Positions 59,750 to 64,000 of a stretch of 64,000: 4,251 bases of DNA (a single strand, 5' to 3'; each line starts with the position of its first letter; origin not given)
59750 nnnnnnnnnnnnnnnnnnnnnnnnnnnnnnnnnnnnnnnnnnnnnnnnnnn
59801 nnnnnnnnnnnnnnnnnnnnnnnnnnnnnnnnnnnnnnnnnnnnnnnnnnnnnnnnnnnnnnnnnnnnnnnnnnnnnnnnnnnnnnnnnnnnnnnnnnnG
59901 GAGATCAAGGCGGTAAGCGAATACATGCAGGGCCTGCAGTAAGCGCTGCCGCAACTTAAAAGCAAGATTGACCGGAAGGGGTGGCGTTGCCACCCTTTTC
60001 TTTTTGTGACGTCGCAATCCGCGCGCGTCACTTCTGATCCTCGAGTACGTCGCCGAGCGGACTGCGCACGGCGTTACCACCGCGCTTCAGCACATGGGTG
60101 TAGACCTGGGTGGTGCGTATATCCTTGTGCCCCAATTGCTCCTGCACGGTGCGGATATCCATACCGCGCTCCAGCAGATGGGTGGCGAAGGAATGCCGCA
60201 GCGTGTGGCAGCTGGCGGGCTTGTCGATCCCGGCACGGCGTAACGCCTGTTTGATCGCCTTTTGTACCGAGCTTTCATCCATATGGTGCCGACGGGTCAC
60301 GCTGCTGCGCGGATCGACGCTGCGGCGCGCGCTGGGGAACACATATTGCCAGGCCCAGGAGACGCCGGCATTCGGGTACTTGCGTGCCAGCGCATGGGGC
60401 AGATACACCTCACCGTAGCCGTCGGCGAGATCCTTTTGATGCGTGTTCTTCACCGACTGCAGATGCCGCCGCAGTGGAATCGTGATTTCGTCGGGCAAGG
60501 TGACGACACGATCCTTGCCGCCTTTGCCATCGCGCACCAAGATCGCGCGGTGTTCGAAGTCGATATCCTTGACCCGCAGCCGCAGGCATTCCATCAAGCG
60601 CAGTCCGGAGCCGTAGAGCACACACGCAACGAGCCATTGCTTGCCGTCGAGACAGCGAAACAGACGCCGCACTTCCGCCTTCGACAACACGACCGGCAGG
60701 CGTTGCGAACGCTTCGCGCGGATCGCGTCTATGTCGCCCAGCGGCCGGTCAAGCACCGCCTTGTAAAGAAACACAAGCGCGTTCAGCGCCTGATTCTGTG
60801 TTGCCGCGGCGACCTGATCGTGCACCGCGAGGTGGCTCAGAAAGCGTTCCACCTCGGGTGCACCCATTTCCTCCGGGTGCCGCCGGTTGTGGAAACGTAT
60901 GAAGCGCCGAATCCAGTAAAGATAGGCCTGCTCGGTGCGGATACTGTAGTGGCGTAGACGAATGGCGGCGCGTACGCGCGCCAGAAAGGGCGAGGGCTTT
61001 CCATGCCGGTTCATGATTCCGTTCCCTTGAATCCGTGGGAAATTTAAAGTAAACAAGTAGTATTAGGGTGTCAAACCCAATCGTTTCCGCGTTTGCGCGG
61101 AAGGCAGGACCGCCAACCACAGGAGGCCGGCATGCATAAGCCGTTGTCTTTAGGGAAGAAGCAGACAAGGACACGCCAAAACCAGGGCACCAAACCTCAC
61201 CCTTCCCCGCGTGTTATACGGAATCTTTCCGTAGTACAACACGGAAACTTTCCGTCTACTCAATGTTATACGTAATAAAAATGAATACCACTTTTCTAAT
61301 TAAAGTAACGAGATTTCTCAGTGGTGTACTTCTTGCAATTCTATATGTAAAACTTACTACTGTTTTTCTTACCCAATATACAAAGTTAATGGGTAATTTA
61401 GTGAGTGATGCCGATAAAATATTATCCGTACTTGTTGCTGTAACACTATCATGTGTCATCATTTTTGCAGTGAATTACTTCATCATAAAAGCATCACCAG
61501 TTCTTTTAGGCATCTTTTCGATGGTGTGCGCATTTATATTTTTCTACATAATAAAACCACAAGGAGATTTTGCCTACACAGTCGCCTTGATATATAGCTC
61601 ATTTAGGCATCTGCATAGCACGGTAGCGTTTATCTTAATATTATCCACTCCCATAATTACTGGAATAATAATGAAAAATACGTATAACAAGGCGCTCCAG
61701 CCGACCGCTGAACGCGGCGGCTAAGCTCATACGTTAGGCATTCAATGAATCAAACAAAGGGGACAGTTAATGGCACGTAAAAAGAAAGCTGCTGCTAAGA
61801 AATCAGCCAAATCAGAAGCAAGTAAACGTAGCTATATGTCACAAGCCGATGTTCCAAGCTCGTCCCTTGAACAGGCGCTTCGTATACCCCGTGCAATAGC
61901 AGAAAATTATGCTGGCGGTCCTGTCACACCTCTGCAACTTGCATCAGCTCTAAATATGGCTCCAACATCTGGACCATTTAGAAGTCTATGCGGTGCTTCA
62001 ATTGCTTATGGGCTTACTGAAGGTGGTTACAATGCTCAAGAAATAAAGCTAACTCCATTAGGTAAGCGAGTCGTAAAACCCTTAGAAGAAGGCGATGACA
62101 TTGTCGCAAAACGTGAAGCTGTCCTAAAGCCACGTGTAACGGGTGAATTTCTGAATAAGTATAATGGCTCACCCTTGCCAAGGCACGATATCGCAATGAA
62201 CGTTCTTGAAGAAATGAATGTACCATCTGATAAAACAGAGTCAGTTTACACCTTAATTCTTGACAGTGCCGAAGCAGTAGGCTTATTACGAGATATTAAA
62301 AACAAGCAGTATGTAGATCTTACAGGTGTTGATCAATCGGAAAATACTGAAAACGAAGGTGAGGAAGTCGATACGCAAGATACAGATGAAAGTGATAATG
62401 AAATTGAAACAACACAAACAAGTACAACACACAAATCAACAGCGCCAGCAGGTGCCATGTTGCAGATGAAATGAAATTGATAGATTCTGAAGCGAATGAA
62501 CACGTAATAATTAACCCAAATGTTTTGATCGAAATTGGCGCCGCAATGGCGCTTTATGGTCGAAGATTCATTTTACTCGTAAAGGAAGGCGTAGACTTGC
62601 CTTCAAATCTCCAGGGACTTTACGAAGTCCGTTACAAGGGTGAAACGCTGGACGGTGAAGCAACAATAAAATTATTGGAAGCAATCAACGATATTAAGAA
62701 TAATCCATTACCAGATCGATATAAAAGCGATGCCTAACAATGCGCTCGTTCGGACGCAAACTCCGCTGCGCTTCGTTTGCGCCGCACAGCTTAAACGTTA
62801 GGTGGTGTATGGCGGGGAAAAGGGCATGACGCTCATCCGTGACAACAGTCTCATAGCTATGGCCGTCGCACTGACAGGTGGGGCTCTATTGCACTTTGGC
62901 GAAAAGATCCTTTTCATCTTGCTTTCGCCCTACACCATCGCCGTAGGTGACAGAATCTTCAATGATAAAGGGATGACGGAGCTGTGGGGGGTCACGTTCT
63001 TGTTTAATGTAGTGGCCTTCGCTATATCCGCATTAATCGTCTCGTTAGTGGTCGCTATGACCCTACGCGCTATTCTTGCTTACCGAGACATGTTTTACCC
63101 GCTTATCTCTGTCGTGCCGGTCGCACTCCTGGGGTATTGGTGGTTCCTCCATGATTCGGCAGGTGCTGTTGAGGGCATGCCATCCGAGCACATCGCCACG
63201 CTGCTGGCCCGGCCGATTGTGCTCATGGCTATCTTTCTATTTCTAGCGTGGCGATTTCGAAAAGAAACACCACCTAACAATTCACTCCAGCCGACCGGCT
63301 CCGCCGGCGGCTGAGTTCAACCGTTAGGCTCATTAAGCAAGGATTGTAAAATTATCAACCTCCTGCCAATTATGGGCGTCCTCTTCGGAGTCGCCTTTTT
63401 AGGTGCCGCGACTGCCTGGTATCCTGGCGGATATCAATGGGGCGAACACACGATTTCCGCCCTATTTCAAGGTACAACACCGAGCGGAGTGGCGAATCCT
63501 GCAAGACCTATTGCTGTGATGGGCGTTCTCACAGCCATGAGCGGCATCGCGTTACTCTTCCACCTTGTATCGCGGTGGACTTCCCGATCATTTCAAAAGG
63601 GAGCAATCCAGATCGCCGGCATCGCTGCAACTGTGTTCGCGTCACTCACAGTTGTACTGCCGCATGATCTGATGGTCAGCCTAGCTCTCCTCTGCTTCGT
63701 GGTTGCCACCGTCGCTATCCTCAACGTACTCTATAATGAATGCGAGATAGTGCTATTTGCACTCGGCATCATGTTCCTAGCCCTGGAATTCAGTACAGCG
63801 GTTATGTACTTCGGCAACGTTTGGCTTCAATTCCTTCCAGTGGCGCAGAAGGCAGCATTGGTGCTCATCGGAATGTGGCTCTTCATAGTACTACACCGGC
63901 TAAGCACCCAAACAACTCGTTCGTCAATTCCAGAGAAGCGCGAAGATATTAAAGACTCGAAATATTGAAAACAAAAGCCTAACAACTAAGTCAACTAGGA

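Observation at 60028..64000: Chromosomal integron with intact IntI, attI and at least 4 AT-rich cassettes of unknown function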

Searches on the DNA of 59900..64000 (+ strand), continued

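Call 43: build_rna_model(alignment_id=A4)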
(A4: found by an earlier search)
Model R2 built from alignment A4 (54 sequences, 155 columns); structure: stored with the alignment.
model positions 77; base pairs 19; branch points 0; effective number of sequences 21.72; information 0.734 bits per position. Calibrated on 0.2 Mb of random sequence (short: E-values are rough).
structure used (alignment columns):
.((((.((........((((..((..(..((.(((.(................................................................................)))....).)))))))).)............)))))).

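Call 44: search_with_rna_model(model_id=R2, source=window, max_evalue=10, show_alignments=3)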
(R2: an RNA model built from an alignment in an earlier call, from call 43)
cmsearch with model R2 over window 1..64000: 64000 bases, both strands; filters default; matches with E-value up to 10: 4.
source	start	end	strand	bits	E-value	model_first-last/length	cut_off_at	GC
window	63272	63329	+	68.8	6.9e-16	1-77/77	no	0.62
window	61682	61739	+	62.2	4.1e-14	1-77/77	no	0.6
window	62732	62803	+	52.8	1.2e-11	1-77/77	no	0.57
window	63272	63329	-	19.5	0.0087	1-77/77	no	0.62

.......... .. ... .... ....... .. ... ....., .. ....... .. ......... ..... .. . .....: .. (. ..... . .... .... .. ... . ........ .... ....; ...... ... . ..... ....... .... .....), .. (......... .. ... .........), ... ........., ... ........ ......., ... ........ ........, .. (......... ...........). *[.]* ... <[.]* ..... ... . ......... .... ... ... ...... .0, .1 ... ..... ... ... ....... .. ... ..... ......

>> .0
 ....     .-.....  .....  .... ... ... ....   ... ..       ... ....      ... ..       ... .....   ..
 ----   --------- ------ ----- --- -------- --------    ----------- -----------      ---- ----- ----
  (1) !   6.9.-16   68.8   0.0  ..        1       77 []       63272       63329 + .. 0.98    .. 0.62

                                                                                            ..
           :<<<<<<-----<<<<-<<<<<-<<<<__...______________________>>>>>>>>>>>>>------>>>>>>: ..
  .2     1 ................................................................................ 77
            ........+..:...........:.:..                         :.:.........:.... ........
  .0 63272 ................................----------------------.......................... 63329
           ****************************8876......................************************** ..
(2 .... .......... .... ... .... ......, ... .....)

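Call 50: search_with_rna_model(model_id=R2, sources=[L081, L082, L083, L084, L085], max_evalue=1)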
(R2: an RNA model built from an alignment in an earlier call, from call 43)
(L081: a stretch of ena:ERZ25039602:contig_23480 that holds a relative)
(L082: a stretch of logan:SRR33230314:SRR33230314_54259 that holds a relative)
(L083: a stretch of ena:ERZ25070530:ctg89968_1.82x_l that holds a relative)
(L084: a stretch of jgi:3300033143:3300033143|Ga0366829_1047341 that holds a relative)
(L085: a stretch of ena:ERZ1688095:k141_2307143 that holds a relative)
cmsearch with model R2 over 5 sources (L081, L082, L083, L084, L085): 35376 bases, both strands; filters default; matches with E-value up to 1: 11.
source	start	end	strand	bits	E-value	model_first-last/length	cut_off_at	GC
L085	902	959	+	58.8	1.7e-13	1-77/77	no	0.57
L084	3430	3486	+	57.6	3.7e-13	1-77/77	no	0.58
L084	1681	1740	+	53.6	4.1e-12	1-77/77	no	0.42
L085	1204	1259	+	48.8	8.2e-11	1-77/77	no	0.54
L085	414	491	+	48.7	8.6e-11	1-77/77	no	0.47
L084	5494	5544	+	44.8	9.4e-10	1-70/77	3'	0.63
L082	4669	4729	+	41.3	8e-09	1-77/77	no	0.46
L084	877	936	+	41.2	8.5e-09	1-77/77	no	0.55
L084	2964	3026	+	22.2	0.00094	1-77/77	no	0.41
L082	5412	5470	+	18.8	0.0073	1-77/77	no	0.59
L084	5005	5084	+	17.2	0.019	1-77/77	no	0.57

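Call 64: build_rna_model(alignment_id=A6, structure=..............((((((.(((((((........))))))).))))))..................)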
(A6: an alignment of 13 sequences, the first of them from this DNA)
Model R3 built from alignment A6 (13 sequences, 68 columns); structure: as given.
model positions 68; base pairs 13; branch points 0; effective number of sequences 13; information 0.653 bits per position. Calibrated on 0.2 Mb of random sequence (short: E-values are rough).
structure used (alignment columns):
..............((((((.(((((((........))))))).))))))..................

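Call 65: search_with_rna_model(model_id=R3, sources=[window, L001, L002, L003, L004, L005, L006, L007, L008, L009, L010, L011, L012, L013, L014, L015, L016, L017, L018, L019, L020, L021, L022, L023, L024, L025, L026, L027, L028, L029, L030, L031, L032, L033, L034, L035, L036, L037, L038, L039, L040, L041, L042, L043, L044, L045, L046, L047, L048, L049, L050, L051, L052, L053, L054, L055, L056, L057, L058, L059, L060, L061, L062, L063, L064, L065, L066, L067, L068, L069, L070, L071, L072, L073, L074, L075, L076, L077, L078, L079, L080, L081, L082, L083, L084, L085], max_evalue=1, make_alignment=true)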
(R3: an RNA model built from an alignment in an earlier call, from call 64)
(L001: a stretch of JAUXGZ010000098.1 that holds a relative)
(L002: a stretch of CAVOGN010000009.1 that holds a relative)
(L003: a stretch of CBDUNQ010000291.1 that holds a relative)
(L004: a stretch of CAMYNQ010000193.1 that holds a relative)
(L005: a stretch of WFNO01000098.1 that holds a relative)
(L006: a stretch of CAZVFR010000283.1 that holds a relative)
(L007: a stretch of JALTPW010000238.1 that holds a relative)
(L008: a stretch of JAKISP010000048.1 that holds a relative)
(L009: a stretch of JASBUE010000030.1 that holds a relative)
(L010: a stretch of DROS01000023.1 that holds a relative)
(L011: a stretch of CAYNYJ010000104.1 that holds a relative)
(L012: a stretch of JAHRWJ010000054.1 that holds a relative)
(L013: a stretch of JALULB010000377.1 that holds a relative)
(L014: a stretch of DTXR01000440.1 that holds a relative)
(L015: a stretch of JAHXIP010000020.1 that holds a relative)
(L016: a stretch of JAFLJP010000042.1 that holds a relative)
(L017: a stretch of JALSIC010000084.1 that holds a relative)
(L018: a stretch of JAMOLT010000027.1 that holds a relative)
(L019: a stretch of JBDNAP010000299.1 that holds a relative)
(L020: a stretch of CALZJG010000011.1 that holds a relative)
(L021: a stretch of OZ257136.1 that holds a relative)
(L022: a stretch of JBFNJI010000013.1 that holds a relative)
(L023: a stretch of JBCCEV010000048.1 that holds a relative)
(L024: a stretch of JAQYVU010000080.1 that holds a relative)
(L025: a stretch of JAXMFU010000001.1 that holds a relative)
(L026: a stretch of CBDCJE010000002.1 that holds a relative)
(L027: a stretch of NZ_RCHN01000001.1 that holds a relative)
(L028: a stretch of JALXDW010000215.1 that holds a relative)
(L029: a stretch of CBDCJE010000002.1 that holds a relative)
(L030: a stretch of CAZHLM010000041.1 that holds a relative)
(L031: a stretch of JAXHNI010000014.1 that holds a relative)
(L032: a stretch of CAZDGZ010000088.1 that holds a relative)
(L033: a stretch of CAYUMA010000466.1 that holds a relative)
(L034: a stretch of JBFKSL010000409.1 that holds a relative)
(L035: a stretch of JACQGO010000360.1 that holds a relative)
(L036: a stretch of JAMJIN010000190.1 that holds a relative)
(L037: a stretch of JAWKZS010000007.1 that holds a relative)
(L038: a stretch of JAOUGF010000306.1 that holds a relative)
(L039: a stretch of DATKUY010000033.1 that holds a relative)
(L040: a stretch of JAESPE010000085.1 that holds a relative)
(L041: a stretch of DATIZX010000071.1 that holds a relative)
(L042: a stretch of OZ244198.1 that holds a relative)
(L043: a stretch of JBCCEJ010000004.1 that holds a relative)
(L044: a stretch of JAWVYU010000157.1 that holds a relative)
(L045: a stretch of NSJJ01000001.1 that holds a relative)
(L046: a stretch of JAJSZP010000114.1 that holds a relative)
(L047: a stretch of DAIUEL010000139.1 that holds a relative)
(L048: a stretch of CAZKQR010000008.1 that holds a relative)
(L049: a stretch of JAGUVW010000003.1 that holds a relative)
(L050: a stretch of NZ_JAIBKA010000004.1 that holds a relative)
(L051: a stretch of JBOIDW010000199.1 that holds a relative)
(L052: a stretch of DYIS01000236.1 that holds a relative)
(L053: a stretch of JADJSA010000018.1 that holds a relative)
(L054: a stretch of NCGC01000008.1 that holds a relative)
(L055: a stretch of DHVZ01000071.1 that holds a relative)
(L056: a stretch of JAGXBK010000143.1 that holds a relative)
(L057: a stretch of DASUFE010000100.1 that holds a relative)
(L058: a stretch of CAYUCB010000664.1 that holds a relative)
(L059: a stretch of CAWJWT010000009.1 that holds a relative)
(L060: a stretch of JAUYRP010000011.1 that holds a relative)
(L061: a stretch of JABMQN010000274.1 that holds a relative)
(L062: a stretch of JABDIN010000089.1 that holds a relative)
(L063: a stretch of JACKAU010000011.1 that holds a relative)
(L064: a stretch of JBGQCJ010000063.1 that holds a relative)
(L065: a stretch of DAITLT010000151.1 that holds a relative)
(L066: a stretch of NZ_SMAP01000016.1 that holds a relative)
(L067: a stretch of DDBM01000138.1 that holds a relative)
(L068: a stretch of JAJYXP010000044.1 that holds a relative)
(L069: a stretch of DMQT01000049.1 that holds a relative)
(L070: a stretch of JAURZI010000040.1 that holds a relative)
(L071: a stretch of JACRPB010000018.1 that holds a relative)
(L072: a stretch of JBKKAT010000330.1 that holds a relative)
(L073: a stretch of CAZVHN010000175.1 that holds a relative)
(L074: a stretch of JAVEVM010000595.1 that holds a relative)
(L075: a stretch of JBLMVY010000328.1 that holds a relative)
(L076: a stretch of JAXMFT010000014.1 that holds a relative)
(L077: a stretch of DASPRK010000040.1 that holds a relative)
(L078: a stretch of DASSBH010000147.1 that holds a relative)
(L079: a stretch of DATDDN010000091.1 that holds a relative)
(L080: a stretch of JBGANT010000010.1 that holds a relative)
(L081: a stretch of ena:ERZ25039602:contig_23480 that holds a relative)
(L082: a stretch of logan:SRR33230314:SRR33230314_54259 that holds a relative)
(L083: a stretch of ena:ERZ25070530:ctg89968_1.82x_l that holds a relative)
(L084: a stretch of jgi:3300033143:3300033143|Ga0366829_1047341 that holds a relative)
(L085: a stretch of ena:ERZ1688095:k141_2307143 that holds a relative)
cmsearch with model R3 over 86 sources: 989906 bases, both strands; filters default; matches with E-value up to 1: 30.
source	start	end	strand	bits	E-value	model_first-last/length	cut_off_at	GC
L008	5429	5496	+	66.9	8.6e-11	1-68/68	no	0.47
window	61201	61268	-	65.8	1.4e-10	1-68/68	no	0.46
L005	1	68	+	62.4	7.3e-10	1-68/68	no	0.49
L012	109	176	+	61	1.4e-09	1-68/68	no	0.4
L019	109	176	+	60.9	1.5e-09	1-68/68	no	0.44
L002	4849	4916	+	60.1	2.2e-09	1-68/68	no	0.43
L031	9753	9820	+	54.4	3.6e-08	1-68/68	no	0.65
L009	133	200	+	54.3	3.6e-08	1-68/68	no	0.54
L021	9687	9754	+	52.1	1.1e-07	1-68/68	no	0.51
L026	9872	9939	+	51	1.8e-07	1-68/68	no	0.38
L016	162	229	+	49.8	3.3e-07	1-68/68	no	0.41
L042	9762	9829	+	49.5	3.7e-07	1-68/68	no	0.41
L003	590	657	+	48.6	5.8e-07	1-68/68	no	0.35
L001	734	801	+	46.8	1.4e-06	1-68/68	no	0.47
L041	646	713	+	42.7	1e-05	1-68/68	no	0.46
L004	109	176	+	42.4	1.1e-05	1-68/68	no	0.38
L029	9873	9939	+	38.5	7.4e-05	1-68/68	no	0.42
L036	444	513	+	32.7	0.0012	1-68/68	no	0.4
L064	868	935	+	32.1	0.0016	1-68/68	no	0.46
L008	5425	5482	-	30.7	0.0033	11-68/68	no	0.43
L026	9868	9934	-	28.8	0.0081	1-68/68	no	0.4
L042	9758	9815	-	27.2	0.017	11-68/68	no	0.43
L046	1685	1748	+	26.3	0.027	1-68/68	no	0.33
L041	642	702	-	24.4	0.069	8-68/68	no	0.46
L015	6337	6382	+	22.7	0.15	1-68/68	no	0.41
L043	2124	2191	+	21.7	0.26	1-68/68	no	0.54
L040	1225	1294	+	21.5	0.28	1-68/68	no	0.43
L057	2714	2782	+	21.1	0.34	1-68/68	no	0.41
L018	1820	1905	+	19.3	0.8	1-68/68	no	0.35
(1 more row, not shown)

Alignment A7: 30 matches aligned to the model, 100 columns, each read 5' to 3' on its own strand. Consensus structure (alignment columns), stored with it:
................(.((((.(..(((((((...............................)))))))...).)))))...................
